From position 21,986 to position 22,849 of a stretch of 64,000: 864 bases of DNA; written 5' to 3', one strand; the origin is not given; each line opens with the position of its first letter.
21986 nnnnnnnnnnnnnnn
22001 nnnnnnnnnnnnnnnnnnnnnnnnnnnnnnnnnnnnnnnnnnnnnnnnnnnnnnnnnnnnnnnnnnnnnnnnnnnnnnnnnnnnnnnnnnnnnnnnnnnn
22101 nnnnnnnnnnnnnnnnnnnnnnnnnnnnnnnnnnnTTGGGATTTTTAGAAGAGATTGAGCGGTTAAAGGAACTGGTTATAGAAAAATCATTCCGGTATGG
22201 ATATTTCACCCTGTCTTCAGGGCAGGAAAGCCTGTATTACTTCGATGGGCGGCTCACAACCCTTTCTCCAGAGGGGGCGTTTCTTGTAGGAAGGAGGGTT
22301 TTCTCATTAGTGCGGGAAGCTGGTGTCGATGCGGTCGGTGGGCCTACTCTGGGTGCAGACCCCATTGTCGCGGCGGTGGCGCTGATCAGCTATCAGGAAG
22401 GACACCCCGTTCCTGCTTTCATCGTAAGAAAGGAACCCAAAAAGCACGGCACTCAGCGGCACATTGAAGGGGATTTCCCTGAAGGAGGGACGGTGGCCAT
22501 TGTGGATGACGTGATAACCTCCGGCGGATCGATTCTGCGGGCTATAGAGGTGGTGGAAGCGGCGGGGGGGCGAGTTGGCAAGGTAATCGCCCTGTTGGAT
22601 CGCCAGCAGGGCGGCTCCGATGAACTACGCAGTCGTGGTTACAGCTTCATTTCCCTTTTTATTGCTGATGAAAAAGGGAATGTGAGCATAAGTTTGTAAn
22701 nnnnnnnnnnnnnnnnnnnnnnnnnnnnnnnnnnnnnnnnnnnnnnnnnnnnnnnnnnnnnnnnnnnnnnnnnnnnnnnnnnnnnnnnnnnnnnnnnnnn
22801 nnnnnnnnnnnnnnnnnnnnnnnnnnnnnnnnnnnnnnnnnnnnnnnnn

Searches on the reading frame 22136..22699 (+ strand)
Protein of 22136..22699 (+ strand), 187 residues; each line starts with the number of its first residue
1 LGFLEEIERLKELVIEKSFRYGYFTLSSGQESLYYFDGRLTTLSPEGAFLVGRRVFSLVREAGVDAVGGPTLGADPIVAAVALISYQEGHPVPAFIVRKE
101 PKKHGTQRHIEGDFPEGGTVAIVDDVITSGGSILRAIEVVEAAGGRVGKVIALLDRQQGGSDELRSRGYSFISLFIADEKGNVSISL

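Call 13: find_encoding_contigs(protein=window:22136-22699:+, flank=10000)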
Protein window:22136-22699:+ (187 aa): 7 contigs read that carry it; 6 places shown.
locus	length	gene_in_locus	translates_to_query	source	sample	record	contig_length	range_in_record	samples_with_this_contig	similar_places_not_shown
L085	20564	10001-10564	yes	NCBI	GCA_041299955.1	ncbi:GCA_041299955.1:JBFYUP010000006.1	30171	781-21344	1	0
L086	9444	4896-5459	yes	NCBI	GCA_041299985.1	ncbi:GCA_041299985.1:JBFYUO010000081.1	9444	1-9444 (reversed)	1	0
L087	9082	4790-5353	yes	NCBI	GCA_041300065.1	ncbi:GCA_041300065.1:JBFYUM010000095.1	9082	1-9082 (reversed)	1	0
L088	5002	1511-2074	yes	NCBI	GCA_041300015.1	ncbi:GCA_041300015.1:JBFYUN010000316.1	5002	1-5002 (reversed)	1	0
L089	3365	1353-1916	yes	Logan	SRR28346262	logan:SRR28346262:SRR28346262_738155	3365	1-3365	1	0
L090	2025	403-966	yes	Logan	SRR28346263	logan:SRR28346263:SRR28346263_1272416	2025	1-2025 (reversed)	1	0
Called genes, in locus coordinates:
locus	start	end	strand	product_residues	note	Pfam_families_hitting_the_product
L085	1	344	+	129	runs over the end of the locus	PF13453:Zn_ribbon_TFIIB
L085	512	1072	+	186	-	PF04011:LemA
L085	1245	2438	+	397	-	PF01435:Peptidase_M48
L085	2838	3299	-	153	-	PF12172:zf-ChsH2, PF01796:OB_ChsH2_C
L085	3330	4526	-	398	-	PF00108:Thiolase_N, PF22691:Thiolase_C_1, PF02803:Thiolase_C (weak)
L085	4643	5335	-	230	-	PF00730:HhH-GPD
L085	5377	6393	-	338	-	PF18152:DAHP_snth_FXD, PF00793:DAHP_synth_1, PF03102:NeuB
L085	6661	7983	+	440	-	PF11638:DnaA_N, PF00308:Bac_DnaA, PF01695:IstB_IS21 (weak), PF00004:AAA, PF00910:RNA_helicase (weak), PF08299:Bac_DnaA_C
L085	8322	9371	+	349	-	PF01018:GTP1_OBG, PF03193:RsgA_GTPase (faint), PF00009:GTP_EFTU (faint), PF01926:MMR_HSR1, PF02421:FeoB_N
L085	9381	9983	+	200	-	PF01467:CTP_transf_like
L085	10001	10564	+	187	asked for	PF00156:Pribosyltran (weak)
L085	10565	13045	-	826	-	PF00521:DNA_topoisoIV, PF03989:DNA_gyraseA_C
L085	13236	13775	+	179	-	PF02674:Colicin_V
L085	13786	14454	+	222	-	PF04493:Endonuclease_5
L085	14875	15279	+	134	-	-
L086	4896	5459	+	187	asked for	PF00156:Pribosyltran (weak)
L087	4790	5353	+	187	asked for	PF00156:Pribosyltran (weak)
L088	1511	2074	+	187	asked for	PF00156:Pribosyltran (weak)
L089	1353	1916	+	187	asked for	PF00156:Pribosyltran (weak)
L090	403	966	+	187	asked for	PF00156:Pribosyltran (weak)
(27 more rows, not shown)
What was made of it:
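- On Adjacent de Bruijn graph contigs (assembly artefact): Gene order matches (call 13).
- Four sister assemblies (GCA_041299955.1, GCA_041299985.1, GCA_041300065.1, GCA_041300015.1) carry this gene order on single contigs: CTP_transf_like, Pribosyltran, 826-aa GyrA (opposite strand), Colicin_V, Endonuclease_5 (call 13). Four near-identical sister genomes have a single 826-aa gene (call 13).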
